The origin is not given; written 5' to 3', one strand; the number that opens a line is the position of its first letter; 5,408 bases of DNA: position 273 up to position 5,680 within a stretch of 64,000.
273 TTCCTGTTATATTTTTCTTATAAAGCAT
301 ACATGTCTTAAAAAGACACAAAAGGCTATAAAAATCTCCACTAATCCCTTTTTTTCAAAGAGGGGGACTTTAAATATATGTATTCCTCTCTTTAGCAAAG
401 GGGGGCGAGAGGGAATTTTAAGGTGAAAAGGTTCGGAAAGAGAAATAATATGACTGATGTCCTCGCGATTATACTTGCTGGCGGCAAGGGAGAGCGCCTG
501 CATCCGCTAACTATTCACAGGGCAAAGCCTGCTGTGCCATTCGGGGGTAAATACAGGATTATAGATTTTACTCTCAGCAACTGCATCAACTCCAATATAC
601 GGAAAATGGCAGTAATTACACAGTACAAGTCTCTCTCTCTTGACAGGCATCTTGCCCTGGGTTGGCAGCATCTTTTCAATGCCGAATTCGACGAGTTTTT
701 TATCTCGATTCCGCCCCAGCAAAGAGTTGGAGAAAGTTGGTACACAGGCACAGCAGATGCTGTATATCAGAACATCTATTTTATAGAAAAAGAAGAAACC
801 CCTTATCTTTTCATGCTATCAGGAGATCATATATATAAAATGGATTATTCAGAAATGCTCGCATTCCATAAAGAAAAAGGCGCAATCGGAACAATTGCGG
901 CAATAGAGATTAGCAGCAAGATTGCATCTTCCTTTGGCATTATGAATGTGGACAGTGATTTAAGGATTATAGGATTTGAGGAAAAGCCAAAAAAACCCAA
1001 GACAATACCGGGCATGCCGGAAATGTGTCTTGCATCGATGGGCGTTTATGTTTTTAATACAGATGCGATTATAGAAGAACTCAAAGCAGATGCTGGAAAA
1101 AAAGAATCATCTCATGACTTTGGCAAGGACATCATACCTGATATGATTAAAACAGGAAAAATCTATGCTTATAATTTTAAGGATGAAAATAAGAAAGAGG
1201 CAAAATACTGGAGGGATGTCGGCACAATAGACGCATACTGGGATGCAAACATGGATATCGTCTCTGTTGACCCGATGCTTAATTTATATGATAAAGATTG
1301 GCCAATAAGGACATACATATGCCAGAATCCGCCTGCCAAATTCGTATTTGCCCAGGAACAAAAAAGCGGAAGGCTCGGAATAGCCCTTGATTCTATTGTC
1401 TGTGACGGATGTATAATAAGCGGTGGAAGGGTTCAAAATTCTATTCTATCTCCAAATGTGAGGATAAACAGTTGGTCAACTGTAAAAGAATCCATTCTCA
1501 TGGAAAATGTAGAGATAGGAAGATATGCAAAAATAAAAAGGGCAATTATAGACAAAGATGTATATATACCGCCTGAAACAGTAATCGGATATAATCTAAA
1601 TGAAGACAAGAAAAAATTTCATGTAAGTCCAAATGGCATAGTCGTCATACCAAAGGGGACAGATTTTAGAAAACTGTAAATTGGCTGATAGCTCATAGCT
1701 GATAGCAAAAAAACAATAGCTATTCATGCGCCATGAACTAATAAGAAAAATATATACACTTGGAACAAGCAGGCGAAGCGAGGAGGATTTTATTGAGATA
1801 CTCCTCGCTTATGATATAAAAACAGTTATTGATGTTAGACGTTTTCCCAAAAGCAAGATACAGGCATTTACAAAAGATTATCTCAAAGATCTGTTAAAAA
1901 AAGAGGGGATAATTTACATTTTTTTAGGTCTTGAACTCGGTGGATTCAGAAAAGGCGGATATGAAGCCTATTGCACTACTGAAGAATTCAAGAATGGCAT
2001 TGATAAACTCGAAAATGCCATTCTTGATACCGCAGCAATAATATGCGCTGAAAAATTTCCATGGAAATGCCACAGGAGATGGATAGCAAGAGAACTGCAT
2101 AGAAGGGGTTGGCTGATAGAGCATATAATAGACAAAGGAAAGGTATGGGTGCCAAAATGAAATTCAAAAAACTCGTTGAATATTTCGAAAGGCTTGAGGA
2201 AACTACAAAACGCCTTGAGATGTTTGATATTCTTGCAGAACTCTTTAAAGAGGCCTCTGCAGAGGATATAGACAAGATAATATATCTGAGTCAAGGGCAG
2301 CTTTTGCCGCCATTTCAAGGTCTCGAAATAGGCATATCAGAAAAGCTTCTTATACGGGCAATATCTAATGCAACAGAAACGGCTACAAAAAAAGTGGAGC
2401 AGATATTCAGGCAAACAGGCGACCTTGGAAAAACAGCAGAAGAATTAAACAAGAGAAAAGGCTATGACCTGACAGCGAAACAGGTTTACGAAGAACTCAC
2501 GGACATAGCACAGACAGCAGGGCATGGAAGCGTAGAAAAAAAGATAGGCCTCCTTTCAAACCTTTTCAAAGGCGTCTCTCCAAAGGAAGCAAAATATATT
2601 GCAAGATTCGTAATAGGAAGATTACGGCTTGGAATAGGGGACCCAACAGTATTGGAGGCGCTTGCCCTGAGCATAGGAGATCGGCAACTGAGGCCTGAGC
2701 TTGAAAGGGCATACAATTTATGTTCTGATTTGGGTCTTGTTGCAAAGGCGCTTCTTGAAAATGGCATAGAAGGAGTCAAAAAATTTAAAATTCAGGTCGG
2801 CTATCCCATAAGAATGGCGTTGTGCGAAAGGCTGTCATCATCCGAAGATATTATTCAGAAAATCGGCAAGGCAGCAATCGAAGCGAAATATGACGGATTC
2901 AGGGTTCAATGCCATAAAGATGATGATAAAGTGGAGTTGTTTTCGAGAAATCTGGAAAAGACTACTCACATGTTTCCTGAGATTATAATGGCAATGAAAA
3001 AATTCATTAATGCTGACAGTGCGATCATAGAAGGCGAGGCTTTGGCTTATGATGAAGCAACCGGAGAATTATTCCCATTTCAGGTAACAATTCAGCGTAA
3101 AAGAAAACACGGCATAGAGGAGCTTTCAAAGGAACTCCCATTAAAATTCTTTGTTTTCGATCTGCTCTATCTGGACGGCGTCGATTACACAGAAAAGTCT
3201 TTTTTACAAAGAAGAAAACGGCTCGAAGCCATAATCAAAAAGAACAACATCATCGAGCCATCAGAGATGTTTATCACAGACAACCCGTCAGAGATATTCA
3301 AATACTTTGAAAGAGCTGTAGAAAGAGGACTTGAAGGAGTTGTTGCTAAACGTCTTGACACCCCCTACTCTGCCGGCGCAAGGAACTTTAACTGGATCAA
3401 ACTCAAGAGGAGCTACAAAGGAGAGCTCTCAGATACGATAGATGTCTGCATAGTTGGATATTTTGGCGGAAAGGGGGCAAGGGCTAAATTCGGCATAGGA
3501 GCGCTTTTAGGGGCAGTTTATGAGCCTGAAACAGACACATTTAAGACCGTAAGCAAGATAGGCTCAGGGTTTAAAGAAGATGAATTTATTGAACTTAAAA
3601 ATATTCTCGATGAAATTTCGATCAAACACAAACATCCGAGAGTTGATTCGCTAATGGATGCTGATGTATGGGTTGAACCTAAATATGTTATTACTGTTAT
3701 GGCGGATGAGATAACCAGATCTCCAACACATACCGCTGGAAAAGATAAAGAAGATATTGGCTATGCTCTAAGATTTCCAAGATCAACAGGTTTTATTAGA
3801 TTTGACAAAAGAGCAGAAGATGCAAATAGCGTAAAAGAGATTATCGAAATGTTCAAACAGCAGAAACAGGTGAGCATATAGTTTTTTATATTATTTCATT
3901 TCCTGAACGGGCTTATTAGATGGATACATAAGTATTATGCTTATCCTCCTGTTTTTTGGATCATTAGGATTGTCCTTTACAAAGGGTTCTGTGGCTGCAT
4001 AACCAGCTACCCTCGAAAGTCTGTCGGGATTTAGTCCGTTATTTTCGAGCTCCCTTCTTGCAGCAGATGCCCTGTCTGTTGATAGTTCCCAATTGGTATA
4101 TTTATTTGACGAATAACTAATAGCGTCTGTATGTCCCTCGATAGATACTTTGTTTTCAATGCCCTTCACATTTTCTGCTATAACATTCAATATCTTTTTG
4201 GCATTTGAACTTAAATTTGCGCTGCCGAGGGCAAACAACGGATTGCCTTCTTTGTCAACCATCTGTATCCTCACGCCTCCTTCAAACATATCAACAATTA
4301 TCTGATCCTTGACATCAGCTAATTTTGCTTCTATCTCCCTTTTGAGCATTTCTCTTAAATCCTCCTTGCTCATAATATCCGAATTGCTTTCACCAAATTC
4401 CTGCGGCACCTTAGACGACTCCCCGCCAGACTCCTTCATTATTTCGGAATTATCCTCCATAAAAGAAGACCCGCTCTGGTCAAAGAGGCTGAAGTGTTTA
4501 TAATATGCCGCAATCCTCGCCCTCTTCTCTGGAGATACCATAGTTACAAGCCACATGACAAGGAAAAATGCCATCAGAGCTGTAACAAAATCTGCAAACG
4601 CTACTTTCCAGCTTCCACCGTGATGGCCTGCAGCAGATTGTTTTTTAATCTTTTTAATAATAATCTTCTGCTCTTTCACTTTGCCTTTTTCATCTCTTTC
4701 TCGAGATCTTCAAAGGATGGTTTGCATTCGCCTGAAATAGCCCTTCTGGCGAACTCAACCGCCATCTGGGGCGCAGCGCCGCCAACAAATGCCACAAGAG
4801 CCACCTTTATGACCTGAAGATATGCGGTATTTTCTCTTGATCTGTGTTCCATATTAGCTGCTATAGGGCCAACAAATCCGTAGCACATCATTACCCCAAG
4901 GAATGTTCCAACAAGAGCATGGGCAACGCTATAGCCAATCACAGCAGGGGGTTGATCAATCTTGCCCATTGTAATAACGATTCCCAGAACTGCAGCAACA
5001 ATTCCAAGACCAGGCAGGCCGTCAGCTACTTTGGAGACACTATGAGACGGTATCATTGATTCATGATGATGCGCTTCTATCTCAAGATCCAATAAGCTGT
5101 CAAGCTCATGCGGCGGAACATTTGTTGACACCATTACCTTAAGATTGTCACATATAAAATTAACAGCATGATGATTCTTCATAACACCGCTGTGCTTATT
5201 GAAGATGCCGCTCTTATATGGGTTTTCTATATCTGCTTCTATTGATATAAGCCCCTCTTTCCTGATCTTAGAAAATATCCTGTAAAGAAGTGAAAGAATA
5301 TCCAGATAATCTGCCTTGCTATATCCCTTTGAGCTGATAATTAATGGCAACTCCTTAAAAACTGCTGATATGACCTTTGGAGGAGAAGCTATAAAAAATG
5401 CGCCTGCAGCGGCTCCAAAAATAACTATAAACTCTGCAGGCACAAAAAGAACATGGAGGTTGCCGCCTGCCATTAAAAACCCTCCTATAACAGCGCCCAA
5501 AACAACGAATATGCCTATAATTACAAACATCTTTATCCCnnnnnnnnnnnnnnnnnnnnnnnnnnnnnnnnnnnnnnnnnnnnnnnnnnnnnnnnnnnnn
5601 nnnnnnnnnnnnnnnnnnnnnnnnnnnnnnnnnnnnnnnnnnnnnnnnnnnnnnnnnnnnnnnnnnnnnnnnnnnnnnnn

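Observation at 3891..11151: Single sigma-28 operon links a two-component system, an HD-GYP phosphodiesterase and a YcgR-like PilZ protein to two separate stator sets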

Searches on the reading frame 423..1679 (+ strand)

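Call 9: search_protein_families(library=pfam, proteins=[window:423-1679:+], max_evalue=0.001)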
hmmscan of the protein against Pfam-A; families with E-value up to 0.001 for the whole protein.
window:423-1679:+ (418 aa): 5 families
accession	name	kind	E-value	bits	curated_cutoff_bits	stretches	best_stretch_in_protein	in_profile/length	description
PF00483.29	NTP_transferase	-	8e-66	222.5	21.2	1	15-279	2-242/245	Nucleotidyl transferase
PF24894.1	Hexapep_GlmU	-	2.7e-40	137.1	23.3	1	303-409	1-104/104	GlmU-like, C-terminal hexapeptide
PF25247.1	LbH_GLGC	-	5.5e-11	43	27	2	362-413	73-128/135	GLGC left-handed parallel beta-helix domain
PF25084.1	LbH_EIF2B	-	2.6e-07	31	54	1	328-388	26-87/105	EIF2B subunit epsilon LbH domain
PF12804.13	NTP_transf_3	-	0.00031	21.4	27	1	15-72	1-52/160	MobA-like NTP transferase domain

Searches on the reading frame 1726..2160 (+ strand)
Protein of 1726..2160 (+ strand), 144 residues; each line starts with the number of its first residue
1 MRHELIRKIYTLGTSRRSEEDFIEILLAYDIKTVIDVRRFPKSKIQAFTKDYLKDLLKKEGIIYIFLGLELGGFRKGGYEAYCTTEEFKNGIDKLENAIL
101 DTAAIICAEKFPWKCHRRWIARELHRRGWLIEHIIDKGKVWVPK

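Call 9: search_protein_families(library=pfam, proteins=[window:1726-2160:+], max_evalue=0.001)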
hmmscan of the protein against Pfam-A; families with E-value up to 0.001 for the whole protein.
window:1726-2160:+ (144 aa): 1 family
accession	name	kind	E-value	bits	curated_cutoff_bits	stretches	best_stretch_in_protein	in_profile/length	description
PF04343.18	DUF488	-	1.7e-17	64.6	22.2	1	20-122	3-119/121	Domain of unknown function DUF488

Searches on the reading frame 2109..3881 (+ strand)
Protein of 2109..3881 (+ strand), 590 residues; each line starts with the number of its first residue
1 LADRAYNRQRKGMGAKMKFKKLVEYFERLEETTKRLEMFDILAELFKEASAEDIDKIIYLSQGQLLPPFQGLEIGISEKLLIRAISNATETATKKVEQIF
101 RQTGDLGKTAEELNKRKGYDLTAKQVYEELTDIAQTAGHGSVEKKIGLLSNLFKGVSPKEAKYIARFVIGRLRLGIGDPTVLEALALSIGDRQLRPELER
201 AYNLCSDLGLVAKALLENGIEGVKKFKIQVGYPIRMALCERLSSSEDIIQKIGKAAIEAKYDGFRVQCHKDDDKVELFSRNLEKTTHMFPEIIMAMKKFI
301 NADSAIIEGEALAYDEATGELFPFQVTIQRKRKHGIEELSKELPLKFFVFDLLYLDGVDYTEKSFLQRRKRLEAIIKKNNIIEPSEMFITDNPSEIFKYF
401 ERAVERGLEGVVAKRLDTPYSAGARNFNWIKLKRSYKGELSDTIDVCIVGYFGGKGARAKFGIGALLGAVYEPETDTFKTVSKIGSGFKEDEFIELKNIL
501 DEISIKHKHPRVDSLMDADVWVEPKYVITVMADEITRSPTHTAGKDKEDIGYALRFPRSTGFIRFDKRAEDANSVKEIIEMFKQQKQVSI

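Call 9: search_protein_families(library=pfam, proteins=[window:2109-3881:+], max_evalue=0.001)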
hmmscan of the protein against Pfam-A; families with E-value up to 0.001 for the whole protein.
window:2109-3881:+ (590 aa): 4 families
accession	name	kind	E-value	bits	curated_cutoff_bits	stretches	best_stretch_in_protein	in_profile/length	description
PF01068.26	DNA_ligase_A_M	-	6.7e-56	189.6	26.2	1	238-433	3-204/204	ATP dependent DNA ligase domain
PF04675.19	DNA_ligase_A_N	-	8e-44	150.3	24.6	1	18-186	1-174/174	DNA ligase N terminus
PF04679.21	DNA_ligase_A_C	-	1e-15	58.3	27.5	1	462-567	4-94/94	ATP dependent DNA ligase C terminal region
PF09414.15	RNA_ligase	-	1.7e-06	28.7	27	1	256-432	4-170/171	RNA ligase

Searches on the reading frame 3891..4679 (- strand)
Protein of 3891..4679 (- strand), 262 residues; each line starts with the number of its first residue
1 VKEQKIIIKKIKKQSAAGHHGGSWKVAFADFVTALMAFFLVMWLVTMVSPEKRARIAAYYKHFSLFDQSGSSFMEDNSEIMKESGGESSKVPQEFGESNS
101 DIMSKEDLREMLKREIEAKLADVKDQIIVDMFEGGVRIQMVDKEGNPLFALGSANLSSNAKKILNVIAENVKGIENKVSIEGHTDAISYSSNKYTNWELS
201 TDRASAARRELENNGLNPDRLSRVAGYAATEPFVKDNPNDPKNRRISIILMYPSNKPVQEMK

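Call 3: search_protein_families(library=pfam, proteins=[window:3891-4679:-], max_evalue=0.01)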
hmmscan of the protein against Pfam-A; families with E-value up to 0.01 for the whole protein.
window:3891-4679:- (262 aa): 2 families
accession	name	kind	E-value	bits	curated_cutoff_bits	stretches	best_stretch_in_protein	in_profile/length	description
PF00691.25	OmpA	-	1.1e-17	64.6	27.2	1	148-244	1-96/98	OmpA family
PF13677.11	MotB_plug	-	1.3e-17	63.6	24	1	9-59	2-53/58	Membrane MotB of proton-channel complex MotA/MotB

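Call 33: search_protein_families(library=ncbifam, proteins=[window:3891-4679:-], max_evalue=0.001)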
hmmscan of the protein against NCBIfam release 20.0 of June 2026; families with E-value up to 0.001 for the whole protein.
window:3891-4679:- (262 aa): 28 families (the best 25 are shown)
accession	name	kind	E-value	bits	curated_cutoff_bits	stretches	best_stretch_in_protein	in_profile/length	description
NF006548.1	PRK09041.1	equivalog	8.3e-75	251.6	277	1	3-252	6-275/287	flagellar motor protein MotB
NF004651.0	PRK05996.1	equivalog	8.7e-55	186.9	342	2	97-251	266-420/424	MotB family protein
NF005273.1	PRK06778.1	equivalog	3.1e-41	141.7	383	1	6-251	5-268/297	putative lateral flagellar export/assembly protein LafU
NF006541.1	PRK09038.1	equivalog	7.3e-35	120.8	283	1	19-250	11-248/253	flagellar motor protein MotD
NF006508.0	PRK08944.1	subfamily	1.6e-27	96.6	259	1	78-257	119-294/304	MotB family protein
NF005382.1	PRK06925.1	equivalog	1.7e-24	87.3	264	1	26-250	2-223/225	flagellar motor protein MotS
NF005195.1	PRK06667.1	equivalog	1.1e-19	71.2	300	1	12-251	3-236/241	flagellar motor protein MotB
NF005831.1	PRK07734.1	equivalog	3e-19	69.8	301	1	9-251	3-249/250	flagellar motor protein MotB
NF005444.0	PRK07033.1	equivalog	3.5e-19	69.1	520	1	100-259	278-430/438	DotU family type VI secretion system protein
NF006285.1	PRK08457.1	equivalog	2e-18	67.1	250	1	9-253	3-233/253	flagellar motor protein MotB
NF005236.0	PRK06742.1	equivalog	2.8e-17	63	312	1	22-249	10-222/225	flagellar motor protein MotS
TIGR03350.1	type_VI_ompA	equivalog_domain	5.4e-17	62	139.8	1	108-249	2-136/137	type VI secretion system protein TssL, long form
NF053611.1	YiaD_Gzip_OmpA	equivalog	6.7e-16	58.6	175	1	125-249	85-205/206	YiaD family glycine zipper/OmpA-like lipoprotein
NF006543.0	PRK09039.1-2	equivalog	2e-10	41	305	1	148-249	235-346/350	peptidoglycan -binding protein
NF053585.1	OMP_LP_YfiB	equivalog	3.6e-10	39.9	128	1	146-251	57-161/163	outer membrane lipoprotein YfiB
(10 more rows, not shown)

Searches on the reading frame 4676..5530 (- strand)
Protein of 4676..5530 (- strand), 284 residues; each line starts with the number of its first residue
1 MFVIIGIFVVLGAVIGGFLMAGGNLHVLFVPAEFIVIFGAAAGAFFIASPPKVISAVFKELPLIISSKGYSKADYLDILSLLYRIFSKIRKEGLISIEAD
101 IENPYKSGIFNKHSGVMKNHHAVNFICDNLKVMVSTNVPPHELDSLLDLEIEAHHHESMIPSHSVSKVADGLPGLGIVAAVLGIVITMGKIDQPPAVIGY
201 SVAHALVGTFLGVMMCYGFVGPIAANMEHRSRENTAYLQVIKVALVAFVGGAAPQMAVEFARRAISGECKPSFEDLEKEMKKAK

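Call 3: search_protein_families(library=pfam, proteins=[window:4676-5530:-], max_evalue=0.01)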
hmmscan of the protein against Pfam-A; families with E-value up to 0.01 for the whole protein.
window:4676-5530:- (284 aa): 2 families
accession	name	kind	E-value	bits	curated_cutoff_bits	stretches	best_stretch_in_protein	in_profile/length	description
PF20560.3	MotA_N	-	5e-31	107.2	27.3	1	4-93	1-91/91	Motility protein A N-terminal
PF01618.21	MotA_ExbB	-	1.1e-08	35.4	22.9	1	125-238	9-125/127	MotA/TolQ/ExbB proton channel family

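Call 33: search_protein_families(library=ncbifam, proteins=[window:4676-5530:-], max_evalue=0.001)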
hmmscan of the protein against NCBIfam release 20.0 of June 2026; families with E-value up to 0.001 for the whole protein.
window:4676-5530:- (284 aa): 7 families
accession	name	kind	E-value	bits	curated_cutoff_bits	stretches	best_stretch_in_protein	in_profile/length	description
TIGR03818.1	MotA1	equivalog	1.6e-117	391.6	303.8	1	1-281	1-281/282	flagellar motor stator protein MotA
NF005997.1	PRK08124.1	equivalog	6.7e-24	84.2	340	1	2-257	4-238/259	flagellar motor stator protein MotA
NF006583.0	PRK09109.1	equivalog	3.2e-22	78.9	237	1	3-256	5-236/246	flagellar motor protein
NF006284.1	PRK08456.1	equivalog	6.4e-21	74.7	380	1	3-256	5-236/252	flagellar motor stator protein MotA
NF005383.1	PRK06926.1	equivalog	6.3e-13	48.3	394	1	3-256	12-241/271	flagellar motor protein MotP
NF006527.0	PRK08990.1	equivalog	8e-10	38.4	341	1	3-263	5-240/254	flagellar motor protein PomA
NF005237.0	PRK06743.1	equivalog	6.8e-07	28.9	373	1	5-226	24-226/277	flagellar motor protein MotP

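Call 40: search_solved_structures(query=window:4676-5530:-, max_evalue=0.00001, show_alignments=0)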
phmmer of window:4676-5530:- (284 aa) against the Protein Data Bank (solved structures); distinct sequences matched with E-value up to 0.00001: 7.
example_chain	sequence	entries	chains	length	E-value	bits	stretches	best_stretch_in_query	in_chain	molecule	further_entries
8ucs_C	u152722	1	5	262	5.3e-12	48.7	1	5-259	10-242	Motility protein A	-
6ysf_E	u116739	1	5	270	5.8e-12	48.6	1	5-259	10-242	Chemotaxis MotA protein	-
6ysl_G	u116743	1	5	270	7.2e-12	48.3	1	4-257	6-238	Motility protein A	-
9lu9_A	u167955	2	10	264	2.7e-11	46.4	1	3-248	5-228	Flagellar motor protein MotA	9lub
9luc_C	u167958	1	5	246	3.3e-11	46.1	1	3-247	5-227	Flagellar motor protein MotA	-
6ykm_A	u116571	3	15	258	9.8e-11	44.6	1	3-255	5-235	Chemotaxis protein MotA, putative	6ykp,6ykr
8gqy_A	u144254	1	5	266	2.8e-10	43.1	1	4-245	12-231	Motility protein A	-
